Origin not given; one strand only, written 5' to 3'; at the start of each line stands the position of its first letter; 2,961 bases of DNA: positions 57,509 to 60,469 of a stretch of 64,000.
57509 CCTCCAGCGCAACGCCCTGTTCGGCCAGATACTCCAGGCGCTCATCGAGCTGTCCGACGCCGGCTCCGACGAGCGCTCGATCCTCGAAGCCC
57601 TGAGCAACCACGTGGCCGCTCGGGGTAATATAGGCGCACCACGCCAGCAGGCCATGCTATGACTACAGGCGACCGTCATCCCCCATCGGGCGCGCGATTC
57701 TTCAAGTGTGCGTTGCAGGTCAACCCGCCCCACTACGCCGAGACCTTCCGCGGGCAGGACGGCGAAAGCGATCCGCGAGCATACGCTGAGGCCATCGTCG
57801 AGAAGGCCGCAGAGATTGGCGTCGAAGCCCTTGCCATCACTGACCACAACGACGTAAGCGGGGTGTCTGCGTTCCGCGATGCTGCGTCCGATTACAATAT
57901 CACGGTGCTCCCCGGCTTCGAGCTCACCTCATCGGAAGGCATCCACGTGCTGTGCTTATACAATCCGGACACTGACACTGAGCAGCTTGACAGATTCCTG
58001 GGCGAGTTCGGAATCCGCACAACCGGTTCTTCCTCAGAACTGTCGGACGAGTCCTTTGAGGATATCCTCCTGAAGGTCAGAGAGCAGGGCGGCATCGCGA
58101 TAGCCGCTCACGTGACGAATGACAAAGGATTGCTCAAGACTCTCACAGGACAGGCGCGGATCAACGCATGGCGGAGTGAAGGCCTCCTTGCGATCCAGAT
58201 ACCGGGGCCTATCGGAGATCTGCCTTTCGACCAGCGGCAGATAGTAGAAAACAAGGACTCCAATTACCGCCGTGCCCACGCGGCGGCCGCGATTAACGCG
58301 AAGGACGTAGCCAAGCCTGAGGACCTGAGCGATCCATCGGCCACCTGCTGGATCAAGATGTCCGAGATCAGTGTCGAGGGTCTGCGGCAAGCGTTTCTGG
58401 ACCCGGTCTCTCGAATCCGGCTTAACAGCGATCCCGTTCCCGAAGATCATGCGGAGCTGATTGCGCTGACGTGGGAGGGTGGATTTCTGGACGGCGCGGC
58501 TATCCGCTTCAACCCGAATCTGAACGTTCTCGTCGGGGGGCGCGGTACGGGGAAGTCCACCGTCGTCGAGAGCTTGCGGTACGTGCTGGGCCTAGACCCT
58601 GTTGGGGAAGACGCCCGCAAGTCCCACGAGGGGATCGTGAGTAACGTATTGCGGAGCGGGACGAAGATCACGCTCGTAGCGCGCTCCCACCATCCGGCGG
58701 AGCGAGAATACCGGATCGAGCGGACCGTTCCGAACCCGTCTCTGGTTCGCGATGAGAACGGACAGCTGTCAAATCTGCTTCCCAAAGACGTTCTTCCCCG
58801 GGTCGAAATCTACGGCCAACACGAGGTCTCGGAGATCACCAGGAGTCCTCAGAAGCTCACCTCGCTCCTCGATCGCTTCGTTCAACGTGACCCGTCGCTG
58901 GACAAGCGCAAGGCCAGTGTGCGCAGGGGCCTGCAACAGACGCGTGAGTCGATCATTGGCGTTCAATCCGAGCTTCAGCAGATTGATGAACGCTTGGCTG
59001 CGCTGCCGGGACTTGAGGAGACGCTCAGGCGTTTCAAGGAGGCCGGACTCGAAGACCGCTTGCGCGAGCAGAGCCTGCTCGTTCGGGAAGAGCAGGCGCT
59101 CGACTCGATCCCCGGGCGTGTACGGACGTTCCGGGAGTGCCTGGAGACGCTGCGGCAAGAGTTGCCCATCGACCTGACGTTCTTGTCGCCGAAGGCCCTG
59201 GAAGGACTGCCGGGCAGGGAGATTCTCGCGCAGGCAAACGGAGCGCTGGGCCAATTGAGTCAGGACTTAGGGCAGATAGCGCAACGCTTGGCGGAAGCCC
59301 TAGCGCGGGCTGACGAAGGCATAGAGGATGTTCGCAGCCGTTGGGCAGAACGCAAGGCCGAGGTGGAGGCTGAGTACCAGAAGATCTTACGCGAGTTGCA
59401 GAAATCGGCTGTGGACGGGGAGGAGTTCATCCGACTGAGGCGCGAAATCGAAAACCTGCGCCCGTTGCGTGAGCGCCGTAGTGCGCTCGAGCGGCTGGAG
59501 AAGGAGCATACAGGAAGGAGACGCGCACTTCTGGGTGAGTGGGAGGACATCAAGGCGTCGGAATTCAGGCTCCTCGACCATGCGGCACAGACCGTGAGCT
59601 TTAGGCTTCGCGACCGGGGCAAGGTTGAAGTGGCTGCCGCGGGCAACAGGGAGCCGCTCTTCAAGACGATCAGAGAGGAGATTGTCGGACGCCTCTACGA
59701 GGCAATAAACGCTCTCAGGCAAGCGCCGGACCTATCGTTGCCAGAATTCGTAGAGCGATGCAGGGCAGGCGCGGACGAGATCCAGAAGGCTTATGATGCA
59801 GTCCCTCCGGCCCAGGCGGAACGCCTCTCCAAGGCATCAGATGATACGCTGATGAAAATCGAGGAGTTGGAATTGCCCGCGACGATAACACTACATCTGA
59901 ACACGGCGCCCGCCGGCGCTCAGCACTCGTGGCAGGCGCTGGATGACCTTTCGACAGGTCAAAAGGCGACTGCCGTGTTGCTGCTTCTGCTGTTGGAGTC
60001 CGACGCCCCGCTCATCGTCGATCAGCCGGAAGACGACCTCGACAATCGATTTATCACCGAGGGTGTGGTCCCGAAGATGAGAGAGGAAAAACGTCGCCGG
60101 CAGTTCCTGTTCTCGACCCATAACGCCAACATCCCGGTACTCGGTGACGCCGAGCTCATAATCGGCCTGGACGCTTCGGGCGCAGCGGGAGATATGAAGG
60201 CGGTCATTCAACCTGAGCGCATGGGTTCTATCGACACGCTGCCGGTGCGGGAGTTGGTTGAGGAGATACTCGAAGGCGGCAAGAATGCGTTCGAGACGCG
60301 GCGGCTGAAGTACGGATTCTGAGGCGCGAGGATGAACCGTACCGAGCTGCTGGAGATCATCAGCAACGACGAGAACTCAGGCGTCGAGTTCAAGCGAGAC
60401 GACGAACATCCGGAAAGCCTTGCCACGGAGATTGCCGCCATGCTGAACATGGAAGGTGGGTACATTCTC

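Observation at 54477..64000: DUF1156 methylase operon extended by a PHP-SMC-like ATPase, an AlbA_2/HATPase_c_4 protein and a DUF499 (BrxC/PglY-like) ATPase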

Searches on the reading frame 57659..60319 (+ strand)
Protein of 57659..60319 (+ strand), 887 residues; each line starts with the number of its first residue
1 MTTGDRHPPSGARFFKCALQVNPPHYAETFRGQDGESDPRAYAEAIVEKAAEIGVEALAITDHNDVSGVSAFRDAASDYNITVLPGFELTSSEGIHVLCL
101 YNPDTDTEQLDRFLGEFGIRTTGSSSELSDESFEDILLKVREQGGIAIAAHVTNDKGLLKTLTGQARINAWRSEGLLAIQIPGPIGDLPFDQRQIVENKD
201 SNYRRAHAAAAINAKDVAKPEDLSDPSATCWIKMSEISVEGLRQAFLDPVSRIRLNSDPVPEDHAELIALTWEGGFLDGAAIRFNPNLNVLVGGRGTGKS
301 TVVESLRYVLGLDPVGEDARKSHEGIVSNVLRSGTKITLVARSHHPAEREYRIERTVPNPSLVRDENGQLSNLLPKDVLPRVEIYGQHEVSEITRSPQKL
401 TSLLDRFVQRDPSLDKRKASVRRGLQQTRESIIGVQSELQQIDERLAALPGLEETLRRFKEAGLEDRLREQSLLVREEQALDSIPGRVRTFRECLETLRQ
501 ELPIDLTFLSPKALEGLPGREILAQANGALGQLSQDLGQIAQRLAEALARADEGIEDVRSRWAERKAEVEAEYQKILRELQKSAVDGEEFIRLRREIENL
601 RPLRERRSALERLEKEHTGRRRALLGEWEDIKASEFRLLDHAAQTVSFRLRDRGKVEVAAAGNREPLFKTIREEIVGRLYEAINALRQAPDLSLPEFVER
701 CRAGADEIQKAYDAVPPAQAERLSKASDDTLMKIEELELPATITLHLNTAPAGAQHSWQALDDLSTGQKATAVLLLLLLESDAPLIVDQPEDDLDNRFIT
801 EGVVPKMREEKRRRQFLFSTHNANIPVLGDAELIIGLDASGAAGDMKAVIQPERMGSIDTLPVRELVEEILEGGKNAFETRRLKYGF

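Call 5: search_protein_families(library=padloc, proteins=[window:57659-60319:+])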
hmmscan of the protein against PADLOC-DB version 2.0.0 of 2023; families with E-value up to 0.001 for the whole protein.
window:57659-60319:+ (887 aa): 24 families
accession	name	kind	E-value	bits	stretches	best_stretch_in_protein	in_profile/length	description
PDLC02208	Ppl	-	1e-43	147.6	2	760-881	773-888/894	-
PDLC04135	mad3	-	9.1e-14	49.8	1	281-858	17-359/374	mads_3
PDLC03859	LmuB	-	2.8e-13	48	1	282-824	19-587/611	-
PDLC04678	PDC-M49A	-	2.6e-08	30.6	0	765-830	550-617/681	-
PDLC03863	LmuB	-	8.1e-08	29.4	1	279-319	17-53/610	-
PDLC02980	AriA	-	8.8e-08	30.4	1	720-825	166-302/304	-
PDLC03860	LmuB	-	4.2e-07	26.9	1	281-323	21-63/565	-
PDLC04680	PDC-M49A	-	6.3e-07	26.3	0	50-109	30-86/674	-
PDLC03867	LmuB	-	8.7e-07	25.8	1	272-315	11-54/605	-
PDLC04164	AriA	-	3e-05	21.7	0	760-829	168-239/253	-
PDLC00091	GajA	-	3.1e-05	21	1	278-313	16-51/627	AAA ATPase domain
PDLC00278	PtuA1|PtuA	-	4.4e-05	20.9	1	281-311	18-48/436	AAA ATPase domain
PDLC00096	GajA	-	4.5e-05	20.4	1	280-310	18-48/630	AAA ATPase domain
PDLC02335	AbiLi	-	5.2e-05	20.5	1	291-825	81-240/326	AbiLi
PDLC00271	PtuA1|PtuA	-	7.5e-05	20.4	1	279-311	16-48/421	AAA ATPase domain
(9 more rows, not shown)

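Call 6: search_protein_families(library=pfam, proteins=[window:57659-60319:+])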
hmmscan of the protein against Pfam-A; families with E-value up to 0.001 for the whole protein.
window:57659-60319:+ (887 aa): 4 families
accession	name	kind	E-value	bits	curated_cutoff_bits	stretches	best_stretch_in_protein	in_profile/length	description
PF13304.12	AAA_21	-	3.4e-09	37.6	27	1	714-825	165-302/304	AAA domain, putative AbiEii toxin, Type IV TA system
PF13476.12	AAA_23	-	2.9e-08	35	27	1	279-466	12-142/201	AAA domain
PF02463.25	SMC_N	-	6.2e-08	32.8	40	1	281-825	19-201/220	RecF/RecN/SMC N terminal domain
PF02811.25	PHP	-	7.9e-08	33.2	26.4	1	43-94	17-68/164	PHP domain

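Call 19: find_homologous_proteins(query=window:57659-60319:+, max_evalue=1e-10)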
Query window:57659-60319:+ (887 aa): 3859 proteins with E <= 1e-10 among 8000 candidates; the best 120 are listed.
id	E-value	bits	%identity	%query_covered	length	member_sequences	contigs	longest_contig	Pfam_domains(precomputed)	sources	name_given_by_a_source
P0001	0.0e+0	1951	100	100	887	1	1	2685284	PF13476.13,PF02811.27,PF02463.26,PF13304.13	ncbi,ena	-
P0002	0.0e+0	1364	72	99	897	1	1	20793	PF02463.26,PF13304.13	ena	-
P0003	0.0e+0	1362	70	100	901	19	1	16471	PF13476.13,PF02463.26,PF13304.13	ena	-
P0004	0.0e+0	1359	73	98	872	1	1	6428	PF13476.13,PF02811.27,PF02463.26,PF13304.13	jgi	jgi:hypothetical protein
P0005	0.0e+0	1355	70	100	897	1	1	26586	PF13476.13,PF02811.27,PF02463.26,PF13304.13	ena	-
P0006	0.0e+0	1354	70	100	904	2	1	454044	PF13476.13,PF02463.26,PF13304.13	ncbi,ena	-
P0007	0.0e+0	1350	70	100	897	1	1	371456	PF13476.13,PF02811.27,PF02463.26,PF13304.13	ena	-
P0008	0.0e+0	1350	70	100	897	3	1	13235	PF13476.13,PF02463.26,PF13304.13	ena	-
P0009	0.0e+0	1350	70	100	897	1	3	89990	PF13476.13,PF02811.27,PF02463.26,PF13304.13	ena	-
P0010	0.0e+0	1349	70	100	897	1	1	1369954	PF13476.13,PF02811.27,PF02463.26,PF13304.13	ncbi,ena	-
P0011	0.0e+0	1347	70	100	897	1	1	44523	PF13476.13,PF02811.27,PF02463.26,PF13304.13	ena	-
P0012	0.0e+0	1346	70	100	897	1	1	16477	PF13476.13,PF02811.27,PF02463.26,PF13304.13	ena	-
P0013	0.0e+0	1346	70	100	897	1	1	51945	PF13476.13,PF02811.27,PF02463.26,PF13304.13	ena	-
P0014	0.0e+0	1345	70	100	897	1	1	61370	PF13476.13,PF02811.27,PF02463.26,PF13304.13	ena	-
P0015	0.0e+0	1343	71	100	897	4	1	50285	PF13476.13,PF02463.26,PF13304.13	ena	-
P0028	0.0e+0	1332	70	99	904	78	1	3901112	PF13476.13,PF02463.26,PF13304.13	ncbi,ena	-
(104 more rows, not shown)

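Call 20: find_encoding_contigs(protein=P0001, flank=10000, max_places=3)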
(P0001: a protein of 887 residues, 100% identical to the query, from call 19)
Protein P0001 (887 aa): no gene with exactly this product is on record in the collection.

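Call 21: find_encoding_contigs(protein=P0028, flank=10000, max_places=4)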
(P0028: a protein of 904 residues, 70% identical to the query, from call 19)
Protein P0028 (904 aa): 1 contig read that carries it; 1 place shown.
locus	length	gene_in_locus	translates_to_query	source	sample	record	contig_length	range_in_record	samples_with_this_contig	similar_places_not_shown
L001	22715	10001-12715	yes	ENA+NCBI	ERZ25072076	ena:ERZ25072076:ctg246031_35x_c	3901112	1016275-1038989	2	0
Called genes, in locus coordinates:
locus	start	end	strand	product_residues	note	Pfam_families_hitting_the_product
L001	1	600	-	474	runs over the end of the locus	PF00909:Ammonium_transp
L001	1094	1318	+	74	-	-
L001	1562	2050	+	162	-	PF07681:DoxX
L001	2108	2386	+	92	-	PF01946:Thi4 (weak), PF00890:FAD_binding_2 (weak), PF01266:DAO (weak), PF12831:FAD_oxidored, PF13450:NAD_binding_8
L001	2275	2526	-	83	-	-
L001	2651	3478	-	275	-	PF03050:DDE_Tnp_IS66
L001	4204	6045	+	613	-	-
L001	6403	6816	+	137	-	PF20118:DUF6508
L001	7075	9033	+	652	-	PF26549:Tricorn_N (faint), PF07676:PD40 (faint), PF20434:BD-FAE, PF00326:Peptidase_S9, PF01738:DLH (weak)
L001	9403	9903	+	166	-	PF12728:HTH_17 (weak)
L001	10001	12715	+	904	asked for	PF02463:SMC_N (weak), PF13476:AAA_23, PF13304:AAA_21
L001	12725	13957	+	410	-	PF04326:SLFN_AlbA_2, PF13749:HATPase_c_4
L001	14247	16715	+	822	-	PF01266:DAO, PF07992:Pyr_redox_2 (faint), PF13450:NAD_binding_8 (faint), PF16350:FAO_M, PF01571:GCV_T, PF08669:GCV_T_C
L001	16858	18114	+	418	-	PF01571:GCV_T, PF08669:GCV_T_C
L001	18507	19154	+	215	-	PF08327:AHSA1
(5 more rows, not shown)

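Call 22: find_encoding_contigs(protein=P0010, flank=10000, max_places=3)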
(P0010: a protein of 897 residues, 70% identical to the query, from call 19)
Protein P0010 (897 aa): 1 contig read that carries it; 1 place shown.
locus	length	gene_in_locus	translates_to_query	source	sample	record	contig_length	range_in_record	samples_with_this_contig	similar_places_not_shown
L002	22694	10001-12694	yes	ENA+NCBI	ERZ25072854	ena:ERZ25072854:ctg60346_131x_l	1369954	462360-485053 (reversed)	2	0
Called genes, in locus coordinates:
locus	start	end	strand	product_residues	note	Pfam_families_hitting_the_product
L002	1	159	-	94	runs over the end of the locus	PF01527:HTH_Tnp_1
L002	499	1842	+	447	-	PF13005:zf-IS66 (weak), PF03050:DDE_Tnp_IS66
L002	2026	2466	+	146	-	PF13340:DUF4096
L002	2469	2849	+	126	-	PF01609:DDE_Tnp_1, PF13586:DDE_Tnp_1_2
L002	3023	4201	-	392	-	PF13546:DDE_5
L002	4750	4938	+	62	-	-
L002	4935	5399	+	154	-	-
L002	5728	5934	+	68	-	-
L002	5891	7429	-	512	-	PF01609:DDE_Tnp_1, PF13751:DDE_Tnp_1_6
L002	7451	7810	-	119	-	-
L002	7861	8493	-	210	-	PF13808:DDE_Tnp_1_assoc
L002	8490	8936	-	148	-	PF05598:DUF772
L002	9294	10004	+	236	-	PF13020:NOV_C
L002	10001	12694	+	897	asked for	PF02811:PHP (weak), PF02463:SMC_N (weak), PF13476:AAA_23, PF13304:AAA_21 (weak)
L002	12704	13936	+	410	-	PF04326:SLFN_AlbA_2, PF13749:HATPase_c_4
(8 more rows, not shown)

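Call 23: find_related_loci(query=window:57659-60319:+, collection=genome_contigs, flank=10000)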
Query window:57659-60319:+ (887 aa) in genome_contigs; peptide patterns used: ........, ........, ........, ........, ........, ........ (x = any residue, [..] = any of these).
514 stretches matched a pattern; 359 encode a relative of the query (tblastn E <= 1e-3); the best 80 are kept; 80 distinct loci.
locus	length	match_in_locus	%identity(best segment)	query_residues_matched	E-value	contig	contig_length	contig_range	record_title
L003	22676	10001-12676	70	1-887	0e+0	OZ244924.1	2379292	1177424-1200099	MAG: Dehalococcoidia bacterium isolate e5f2f67f-80f5-4dea-8d85-3d806a77b3c6 genome assembly, chromosome: 1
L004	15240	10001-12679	70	1-887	0e+0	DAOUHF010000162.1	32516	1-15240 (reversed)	MAG TPA_asm: Dehalococcoidia bacterium isolate S1_43 k129_1427398, whole genome shotgun sequence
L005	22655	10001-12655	69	8-887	0e+0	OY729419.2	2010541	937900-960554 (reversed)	MAG: Pseudomonadales bacterium isolate c5c9f45e-28c9-4f0a-806d-e61ce6d83dd2 genome assembly, chromosome: 1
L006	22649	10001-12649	70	11-887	0e+0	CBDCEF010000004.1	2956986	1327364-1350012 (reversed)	MAG: Dehalococcoidia bacterium isolate c259e03a-9b86-4cdb-a37a-9c02718a3515 genome assembly, contig: contig_4, whole gen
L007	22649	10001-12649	69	9-887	0e+0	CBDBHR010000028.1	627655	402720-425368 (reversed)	MAG: bacterium isolate 2d38f53d-f68d-4995-9e7e-b4655ca317ad genome assembly, contig: contig_28, whole genome shotgun seq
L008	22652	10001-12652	69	9-887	0e+0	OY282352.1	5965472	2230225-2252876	MAG: uncultured Latescibacteria bacterium genome assembly, chromosome: 1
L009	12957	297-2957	68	9-887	0e+0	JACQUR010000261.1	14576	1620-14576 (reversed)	MAG: Chloroflexi bacterium isolate NC_groundwater_1442_Ag_S-0.65um_69_44 S_p65_S5_coassembly_k141_2673374, whole genome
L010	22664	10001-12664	69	9-887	0e+0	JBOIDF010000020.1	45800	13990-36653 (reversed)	MAG: Gammaproteobacteria bacterium isolate SD8037_metabat2.bin.6 NODE_193_length_45800_cov_20.041053, whole genome shotg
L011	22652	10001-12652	68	9-887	0e+0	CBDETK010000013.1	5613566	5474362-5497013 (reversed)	MAG: Candidatus Latescibacterota bacterium isolate f082a9f0-9724-465d-94e5-cd8c9e52f731 genome assembly, contig: contig_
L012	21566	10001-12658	67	10-887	0e+0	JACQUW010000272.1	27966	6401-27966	MAG: Deltaproteobacteria bacterium isolate NC_groundwater_1447_Ag_S-0.65um_55_23 S_p65_S5_coassembly_k141_3323726, whole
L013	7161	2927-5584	67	9-887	0e+0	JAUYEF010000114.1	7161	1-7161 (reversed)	MAG: Bacillota bacterium isolate C20_metabat.bin.95_sub C20_k141_125072, whole genome shotgun sequence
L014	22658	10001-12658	69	10-887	0e+0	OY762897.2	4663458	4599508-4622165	MAG: Candidatus Binatia bacterium isolate 08c4157d-86a7-49cc-8b26-f3076a3ae996 genome assembly, chromosome: 1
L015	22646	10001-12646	68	9-887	0e+0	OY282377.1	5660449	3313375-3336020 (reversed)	MAG: uncultured Latescibacteria bacterium genome assembly, chromosome: 1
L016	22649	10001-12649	67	9-887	0e+0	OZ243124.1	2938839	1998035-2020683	MAG: Nitrospirales bacterium isolate 0e0ef677-6dc8-49ba-883f-7fd47c8f42f7 genome assembly, chromosome: 1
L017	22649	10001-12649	68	9-887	0e+0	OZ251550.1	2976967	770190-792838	MAG: Nitrospirales bacterium isolate d59870a2-bf11-498b-9867-9f61eb436578 genome assembly, chromosome: 1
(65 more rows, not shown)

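Call 36: search_protein_families(library=ncbifam, proteins=[window:57659-60319:+], max_evalue=0.001)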
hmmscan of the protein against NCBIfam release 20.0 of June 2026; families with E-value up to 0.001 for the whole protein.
window:57659-60319:+ (887 aa): 13 families
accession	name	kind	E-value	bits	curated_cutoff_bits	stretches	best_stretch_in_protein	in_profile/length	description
NF045780.1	TrlF_fam_ATP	equivalog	1.4e-159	533.7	350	1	11-886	2-944/944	TrlF family AAA-like ATPase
NF042955.1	Ppl_antiphage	equivalog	5.7e-61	206.5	1000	2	63-625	65-613/882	anti-phage protein Ppl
NF045781.1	Spaf1101_AAA_ATP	equivalog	8e-57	193.3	475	2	754-885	702-832/836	Spaf_1101 family AAA-like ATPase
TIGR00634.1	recN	equivalog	9.1e-11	41.4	407.85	1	277-621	13-359/563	DNA repair protein RecN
NF038032.1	CehA_McbA_metalo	domain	5.1e-09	36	80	1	37-163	14-127/315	CehA/McbA family metallohydrolase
NF041577.1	nside_bi_sphtase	equivalog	3.5e-08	33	400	1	38-110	14-88/276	3',5'-nucleoside bisphosphate phosphatase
TIGR02168.1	SMC_prok_B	equivalog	8.4e-08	30.4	567.35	1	387-640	252-495/1181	chromosome segregation protein SMC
NF041034.1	Rad50_Sulf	equivalog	2.7e-07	28.9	1000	1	280-360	17-89/872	DNA double-strand break repair ATPase Rad50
NF047791.1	RNaseRnm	equivalog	4.6e-06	26.1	375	1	37-116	12-95/275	RNase RNM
NF004225.0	PRK05672.1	subfamily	1.4e-05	23.3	939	1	30-102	15-87/1047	error-prone DNA polymerase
NF001688.0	PRK00448.1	equivalog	3.8e-05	21.4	873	1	42-127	355-438/1445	PolC-type DNA polymerase III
TIGR02169.1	SMC_prok_A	equivalog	0.00012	19.9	729.4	0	280-313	17-50/1165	chromosome segregation protein SMC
TIGR01405.1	polC_Gram_pos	equivalog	0.00077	17.2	1043.45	0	42-128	121-205/1211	DNA polymerase III subunit alpha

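Call 49: search_solved_structures(query=window:57659-60319:+, max_evalue=0.01)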
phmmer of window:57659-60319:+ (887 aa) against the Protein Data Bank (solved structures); distinct sequences matched with E-value up to 0.01: 3.
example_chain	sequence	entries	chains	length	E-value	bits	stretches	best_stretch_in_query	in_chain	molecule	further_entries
3e0f_A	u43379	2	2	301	0.0011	20.4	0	34-112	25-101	Putative Metal-dependent Phosphoesterase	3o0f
5h68_A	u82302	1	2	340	0.0019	19.6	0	275-313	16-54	Chromosome partition protein Smc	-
6zz6_B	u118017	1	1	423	0.0091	17.4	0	283-328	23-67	Structural maintenance of chromosomes protein 3,Structural maintenance of chromosomes prot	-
